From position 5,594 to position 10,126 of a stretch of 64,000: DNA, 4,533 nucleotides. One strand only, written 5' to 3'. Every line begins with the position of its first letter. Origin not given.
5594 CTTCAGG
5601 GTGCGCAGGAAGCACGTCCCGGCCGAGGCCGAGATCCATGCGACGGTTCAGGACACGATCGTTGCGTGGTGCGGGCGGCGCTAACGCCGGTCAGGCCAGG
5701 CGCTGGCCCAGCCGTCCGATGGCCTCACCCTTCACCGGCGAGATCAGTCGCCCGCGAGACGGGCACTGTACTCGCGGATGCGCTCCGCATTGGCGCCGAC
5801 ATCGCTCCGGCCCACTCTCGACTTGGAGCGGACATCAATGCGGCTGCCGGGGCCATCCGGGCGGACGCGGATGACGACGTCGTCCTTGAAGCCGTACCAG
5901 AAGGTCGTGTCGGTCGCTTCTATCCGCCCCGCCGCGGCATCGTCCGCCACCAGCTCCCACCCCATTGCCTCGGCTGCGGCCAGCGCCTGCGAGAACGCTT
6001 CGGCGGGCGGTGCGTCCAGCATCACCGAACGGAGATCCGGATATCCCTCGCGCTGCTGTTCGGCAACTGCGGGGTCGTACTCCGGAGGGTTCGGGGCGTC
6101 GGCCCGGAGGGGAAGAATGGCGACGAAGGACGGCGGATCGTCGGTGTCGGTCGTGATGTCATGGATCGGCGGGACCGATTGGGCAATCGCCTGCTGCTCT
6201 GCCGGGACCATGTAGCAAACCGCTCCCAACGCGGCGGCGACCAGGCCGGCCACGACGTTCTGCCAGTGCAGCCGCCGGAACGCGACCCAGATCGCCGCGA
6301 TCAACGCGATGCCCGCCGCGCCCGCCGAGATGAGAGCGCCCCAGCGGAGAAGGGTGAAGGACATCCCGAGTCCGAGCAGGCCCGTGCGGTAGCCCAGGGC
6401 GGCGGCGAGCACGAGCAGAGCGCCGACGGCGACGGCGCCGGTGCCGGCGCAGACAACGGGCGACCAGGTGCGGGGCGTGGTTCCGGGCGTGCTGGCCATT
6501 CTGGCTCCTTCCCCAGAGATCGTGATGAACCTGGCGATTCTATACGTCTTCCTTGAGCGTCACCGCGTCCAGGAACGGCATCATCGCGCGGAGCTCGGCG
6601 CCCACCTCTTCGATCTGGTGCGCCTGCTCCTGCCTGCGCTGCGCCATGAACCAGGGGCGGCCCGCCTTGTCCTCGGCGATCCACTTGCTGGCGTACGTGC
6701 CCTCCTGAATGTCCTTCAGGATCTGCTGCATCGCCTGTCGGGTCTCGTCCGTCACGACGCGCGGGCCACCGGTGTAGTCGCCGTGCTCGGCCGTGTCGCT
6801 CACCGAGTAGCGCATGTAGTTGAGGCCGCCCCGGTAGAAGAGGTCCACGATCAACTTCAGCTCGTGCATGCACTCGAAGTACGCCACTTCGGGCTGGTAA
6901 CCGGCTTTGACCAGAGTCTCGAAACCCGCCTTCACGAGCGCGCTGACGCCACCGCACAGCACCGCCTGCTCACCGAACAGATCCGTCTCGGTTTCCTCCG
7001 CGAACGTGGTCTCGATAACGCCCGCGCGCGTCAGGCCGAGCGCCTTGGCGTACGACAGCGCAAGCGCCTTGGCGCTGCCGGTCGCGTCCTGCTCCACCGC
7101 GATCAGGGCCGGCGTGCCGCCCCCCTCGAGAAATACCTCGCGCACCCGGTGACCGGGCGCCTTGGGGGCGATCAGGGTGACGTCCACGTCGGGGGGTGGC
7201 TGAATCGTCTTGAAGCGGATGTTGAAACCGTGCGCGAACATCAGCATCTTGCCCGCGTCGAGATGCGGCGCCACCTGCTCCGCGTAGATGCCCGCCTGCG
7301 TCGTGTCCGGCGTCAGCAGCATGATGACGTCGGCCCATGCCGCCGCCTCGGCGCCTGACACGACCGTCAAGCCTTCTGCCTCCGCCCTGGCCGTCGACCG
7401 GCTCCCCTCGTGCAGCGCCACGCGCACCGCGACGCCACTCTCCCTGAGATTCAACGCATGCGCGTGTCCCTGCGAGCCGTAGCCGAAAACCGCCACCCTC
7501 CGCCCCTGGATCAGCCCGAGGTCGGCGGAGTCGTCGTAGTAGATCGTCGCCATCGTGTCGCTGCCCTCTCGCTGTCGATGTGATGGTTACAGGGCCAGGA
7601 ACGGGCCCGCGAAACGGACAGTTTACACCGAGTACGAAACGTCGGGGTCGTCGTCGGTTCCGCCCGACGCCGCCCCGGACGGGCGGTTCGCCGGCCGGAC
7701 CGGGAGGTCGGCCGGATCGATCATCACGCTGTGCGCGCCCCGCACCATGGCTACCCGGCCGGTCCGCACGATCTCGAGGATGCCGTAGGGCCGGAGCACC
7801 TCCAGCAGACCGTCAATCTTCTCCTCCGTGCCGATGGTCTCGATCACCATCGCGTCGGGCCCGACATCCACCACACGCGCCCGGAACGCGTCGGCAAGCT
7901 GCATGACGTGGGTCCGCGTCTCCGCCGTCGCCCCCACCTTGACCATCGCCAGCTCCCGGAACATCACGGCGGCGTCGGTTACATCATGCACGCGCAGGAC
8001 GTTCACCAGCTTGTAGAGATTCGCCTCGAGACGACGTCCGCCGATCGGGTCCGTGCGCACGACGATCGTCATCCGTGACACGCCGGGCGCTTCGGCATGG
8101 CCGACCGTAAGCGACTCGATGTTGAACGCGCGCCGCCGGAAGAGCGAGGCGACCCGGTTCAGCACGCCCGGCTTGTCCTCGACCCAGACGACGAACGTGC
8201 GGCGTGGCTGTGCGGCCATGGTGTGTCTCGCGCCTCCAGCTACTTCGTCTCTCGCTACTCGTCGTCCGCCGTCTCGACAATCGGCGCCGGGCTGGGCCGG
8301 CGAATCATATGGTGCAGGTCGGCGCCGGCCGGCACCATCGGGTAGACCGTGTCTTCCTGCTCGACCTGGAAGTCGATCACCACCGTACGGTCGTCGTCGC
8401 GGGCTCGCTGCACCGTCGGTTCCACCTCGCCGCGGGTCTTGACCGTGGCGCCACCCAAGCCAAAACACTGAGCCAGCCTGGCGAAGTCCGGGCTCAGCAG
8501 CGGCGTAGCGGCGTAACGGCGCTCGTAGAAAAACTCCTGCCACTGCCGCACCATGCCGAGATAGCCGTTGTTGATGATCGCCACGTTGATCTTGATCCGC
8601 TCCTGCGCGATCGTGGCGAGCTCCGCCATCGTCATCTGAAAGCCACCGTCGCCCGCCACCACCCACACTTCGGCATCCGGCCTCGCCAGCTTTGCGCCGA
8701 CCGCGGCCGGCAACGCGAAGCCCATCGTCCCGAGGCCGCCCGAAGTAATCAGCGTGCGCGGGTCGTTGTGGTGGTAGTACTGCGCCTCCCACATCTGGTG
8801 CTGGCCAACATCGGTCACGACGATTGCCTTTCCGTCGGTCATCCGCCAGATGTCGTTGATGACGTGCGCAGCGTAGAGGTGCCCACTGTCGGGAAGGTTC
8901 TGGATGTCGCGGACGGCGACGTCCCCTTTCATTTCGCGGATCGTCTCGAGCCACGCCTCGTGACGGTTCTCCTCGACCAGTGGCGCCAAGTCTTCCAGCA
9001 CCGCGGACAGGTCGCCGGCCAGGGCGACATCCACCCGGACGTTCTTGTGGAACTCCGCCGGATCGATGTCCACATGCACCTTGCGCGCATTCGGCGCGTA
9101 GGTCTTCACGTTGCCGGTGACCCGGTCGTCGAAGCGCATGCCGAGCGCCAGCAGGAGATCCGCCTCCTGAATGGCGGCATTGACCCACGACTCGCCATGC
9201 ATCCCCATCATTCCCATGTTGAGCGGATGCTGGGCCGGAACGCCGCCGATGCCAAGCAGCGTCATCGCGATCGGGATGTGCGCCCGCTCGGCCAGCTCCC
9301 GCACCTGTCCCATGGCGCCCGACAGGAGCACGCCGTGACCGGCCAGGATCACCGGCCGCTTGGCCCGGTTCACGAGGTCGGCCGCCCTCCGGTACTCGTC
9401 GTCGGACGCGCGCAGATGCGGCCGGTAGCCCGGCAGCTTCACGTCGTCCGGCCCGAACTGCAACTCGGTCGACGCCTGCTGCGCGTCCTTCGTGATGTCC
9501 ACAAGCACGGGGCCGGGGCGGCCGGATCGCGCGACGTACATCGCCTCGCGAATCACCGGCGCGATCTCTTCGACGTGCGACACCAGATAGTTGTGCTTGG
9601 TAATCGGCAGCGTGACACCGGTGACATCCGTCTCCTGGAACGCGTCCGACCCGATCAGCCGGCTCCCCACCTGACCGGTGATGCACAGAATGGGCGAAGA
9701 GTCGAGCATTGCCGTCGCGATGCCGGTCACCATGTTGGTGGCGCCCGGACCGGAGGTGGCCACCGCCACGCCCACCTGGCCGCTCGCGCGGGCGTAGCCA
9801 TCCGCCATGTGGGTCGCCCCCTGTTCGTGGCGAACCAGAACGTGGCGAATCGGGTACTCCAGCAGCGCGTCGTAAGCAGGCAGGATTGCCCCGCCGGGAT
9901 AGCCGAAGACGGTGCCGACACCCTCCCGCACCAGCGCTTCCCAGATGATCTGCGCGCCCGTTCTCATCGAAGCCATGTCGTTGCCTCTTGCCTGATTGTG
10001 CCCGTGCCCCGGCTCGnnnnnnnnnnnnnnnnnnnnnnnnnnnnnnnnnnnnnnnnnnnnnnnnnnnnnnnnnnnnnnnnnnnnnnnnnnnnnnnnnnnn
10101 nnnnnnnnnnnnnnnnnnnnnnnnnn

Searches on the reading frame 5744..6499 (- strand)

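Call 25: search_protein_families(library=ncbifam, proteins=[window:5744-6499:-])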
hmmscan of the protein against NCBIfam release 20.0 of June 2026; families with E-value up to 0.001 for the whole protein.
window:5744-6499:- (251 aa): 0 families

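Call 58: search_protein_families(library=pfam, proteins=[window:5744-6499:-], max_evalue=0.01)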
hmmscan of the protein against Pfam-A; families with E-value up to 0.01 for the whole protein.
window:5744-6499:- (251 aa): 1 family
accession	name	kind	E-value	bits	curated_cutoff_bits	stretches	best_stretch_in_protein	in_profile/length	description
PF07386.16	DUF1499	-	2e-25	89.8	22.6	1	115-248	2-114/114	Protein of unknown function (DUF1499)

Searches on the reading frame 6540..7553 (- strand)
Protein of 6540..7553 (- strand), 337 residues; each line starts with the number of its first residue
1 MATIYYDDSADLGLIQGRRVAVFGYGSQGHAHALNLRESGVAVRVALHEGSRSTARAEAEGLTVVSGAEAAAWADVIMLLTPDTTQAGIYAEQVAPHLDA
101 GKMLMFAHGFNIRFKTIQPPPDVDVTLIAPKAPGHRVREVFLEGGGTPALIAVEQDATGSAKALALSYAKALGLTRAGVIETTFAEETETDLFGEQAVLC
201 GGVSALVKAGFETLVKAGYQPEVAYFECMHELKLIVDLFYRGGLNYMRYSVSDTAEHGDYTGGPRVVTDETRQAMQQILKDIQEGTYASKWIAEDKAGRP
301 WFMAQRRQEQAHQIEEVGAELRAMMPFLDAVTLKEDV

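Call 25: search_protein_families(library=ncbifam, proteins=[window:6540-7553:-])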
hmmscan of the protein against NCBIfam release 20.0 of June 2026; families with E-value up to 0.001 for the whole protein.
window:6540-7553:- (337 aa): 7 families
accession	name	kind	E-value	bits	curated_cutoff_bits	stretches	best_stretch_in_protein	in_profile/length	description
NF004017.0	PRK05479.1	equivalog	3.3e-162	538.9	336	1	1-332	1-332/337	ketol-acid reductoisomerase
NF009940.0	PRK13403.1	equivalog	2e-136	454.2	406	1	4-330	3-328/335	ketol-acid reductoisomerase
TIGR00465.1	ilvC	equivalog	1.7e-128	428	226.15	1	15-327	1-312/314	ketol-acid reductoisomerase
NF003557.0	PRK05225.1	equivalog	8.5e-54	182.9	713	2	12-203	32-229/491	ketol-acid reductoisomerase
NF004005.0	PRK05476.2-3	equivalog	0.00034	19.6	275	1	14-83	205-273/418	adenosylhomocysteinase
TIGR00936.1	ahcY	equivalog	0.00045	19.1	497.6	1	14-82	202-269/416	adenosylhomocysteinase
NF005694.0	PRK07502.1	equivalog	0.00065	19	409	1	18-103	7-95/310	prephenate/arogenate dehydrogenase family protein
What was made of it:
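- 6540..7553 (-): ilvC (ketol-acid reductoisomerase). NF004017, E 3e-162 (call 25).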

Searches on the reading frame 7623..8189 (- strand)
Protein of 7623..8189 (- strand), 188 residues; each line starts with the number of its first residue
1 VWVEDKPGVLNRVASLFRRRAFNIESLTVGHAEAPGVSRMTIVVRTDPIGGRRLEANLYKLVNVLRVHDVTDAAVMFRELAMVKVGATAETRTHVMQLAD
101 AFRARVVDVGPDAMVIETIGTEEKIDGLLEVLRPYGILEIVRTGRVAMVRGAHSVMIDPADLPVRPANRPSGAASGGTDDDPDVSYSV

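Call 25: search_protein_families(library=ncbifam, proteins=[window:7623-8189:-])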
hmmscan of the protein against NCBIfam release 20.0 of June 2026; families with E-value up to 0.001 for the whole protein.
window:7623-8189:- (188 aa): 5 families
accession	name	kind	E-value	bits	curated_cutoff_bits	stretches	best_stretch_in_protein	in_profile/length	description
NF008864.0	PRK11895.1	equivalog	3.5e-55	186.1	119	1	1-154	8-161/164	acetolactate synthase small subunit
TIGR00119.1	acolac_sm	equivalog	3.3e-51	173.4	56.9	1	2-151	8-157/158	acetolactate synthase small subunit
NF010078.0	PRK13562.1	equivalog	4.2e-09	36.3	96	1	3-70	9-79/84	ACT domain-containing protein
NF006036.0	PRK08178.1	equivalog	4.7e-08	32.9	128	1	3-82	21-99/102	acetolactate synthase small subunit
NF005233.0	PRK06737.1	equivalog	7.5e-07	29.2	102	1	3-68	9-74/76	ACT domain-containing protein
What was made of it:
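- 7623..8219 (-): ilvN (acetolactate synthase, small subunit). NF008864, E 4e-55 (call 25).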

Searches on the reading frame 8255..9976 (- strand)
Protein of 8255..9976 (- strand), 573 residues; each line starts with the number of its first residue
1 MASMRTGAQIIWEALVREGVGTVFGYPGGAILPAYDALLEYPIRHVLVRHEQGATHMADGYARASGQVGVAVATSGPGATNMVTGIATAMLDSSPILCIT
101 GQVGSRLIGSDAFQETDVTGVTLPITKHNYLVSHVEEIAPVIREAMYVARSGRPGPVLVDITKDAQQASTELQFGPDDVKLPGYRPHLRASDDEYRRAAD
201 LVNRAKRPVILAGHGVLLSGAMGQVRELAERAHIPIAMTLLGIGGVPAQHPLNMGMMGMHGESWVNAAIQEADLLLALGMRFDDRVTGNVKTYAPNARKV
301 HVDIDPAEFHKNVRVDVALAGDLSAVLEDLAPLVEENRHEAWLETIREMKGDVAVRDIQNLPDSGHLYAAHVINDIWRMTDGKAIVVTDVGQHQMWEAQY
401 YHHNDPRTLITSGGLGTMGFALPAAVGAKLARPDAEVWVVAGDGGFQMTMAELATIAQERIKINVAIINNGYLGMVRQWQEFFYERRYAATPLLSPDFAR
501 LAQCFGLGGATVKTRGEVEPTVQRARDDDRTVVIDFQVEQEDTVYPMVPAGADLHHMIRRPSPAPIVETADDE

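Call 25: search_protein_families(library=ncbifam, proteins=[window:8255-9976:-])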
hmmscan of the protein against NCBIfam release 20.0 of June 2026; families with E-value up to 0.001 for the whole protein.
window:8255-9976:- (573 aa): 55 families (the best 25 are shown)
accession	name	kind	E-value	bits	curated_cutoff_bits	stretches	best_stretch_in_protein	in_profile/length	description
TIGR00118.1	acolac_lg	equivalog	3.4e-222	738.8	538.35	1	6-559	2-555/557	biosynthetic-type acetolactate synthase large subunit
NF004710.0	PRK06048.1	equivalog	1.3e-219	730.3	976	1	5-558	8-557/561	acetolactate synthase large subunit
NF005860.0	PRK07789.1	equivalog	5.2e-205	682.3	881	1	5-568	34-608/615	acetolactate synthase large subunit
NF004919.0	PRK06276.1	equivalog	4.7e-200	665.8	866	1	6-559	2-558/582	acetolactate synthase large subunit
NF005651.0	PRK07418.1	subfamily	1e-196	654.8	942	1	3-562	17-583/617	acetolactate synthase large subunit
NF005824.0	PRK07710.1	equivalog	2.3e-195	650.2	976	1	4-558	16-568/573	acetolactate synthase large subunit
NF005228.0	PRK06725.1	equivalog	2.6e-195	649.9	991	1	5-558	16-565/571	acetolactate synthase large subunit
NF006524.0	PRK08978.1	equivalog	2.7e-194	646.5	738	1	6-559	2-545/548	acetolactate synthase 2 catalytic subunit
NF006319.0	PRK08527.1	equivalog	4.7e-186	619.5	905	1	6-558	5-558/565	acetolactate synthase large subunit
NF005584.0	PRK07282.1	equivalog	6.9e-183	609.2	970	1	3-558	8-560/566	acetolactate synthase large subunit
NF006016.1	PRK08155.1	equivalog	1.4e-182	608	870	1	5-558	3-552/554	acetolactate synthase large subunit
NF006581.0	PRK09107.1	equivalog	1.5e-177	591.5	974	1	4-558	10-573/595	acetolactate synthase 3 large subunit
NF005058.0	PRK06466.1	equivalog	7.5e-176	586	951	1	4-557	3-566/574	acetolactate synthase 3 large subunit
NF005409.0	PRK06965.1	equivalog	6e-173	576.4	1035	1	5-558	21-581/587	acetolactate synthase 3 catalytic subunit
NF006525.0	PRK08979.1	equivalog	1.3e-167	558.6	1084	1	4-557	3-564/572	acetolactate synthase 3 large subunit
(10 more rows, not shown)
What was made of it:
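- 8255..9976 (-): ilvB (acetolactate synthase, large subunit). TIGR00118, E 3e-222 (call 25).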
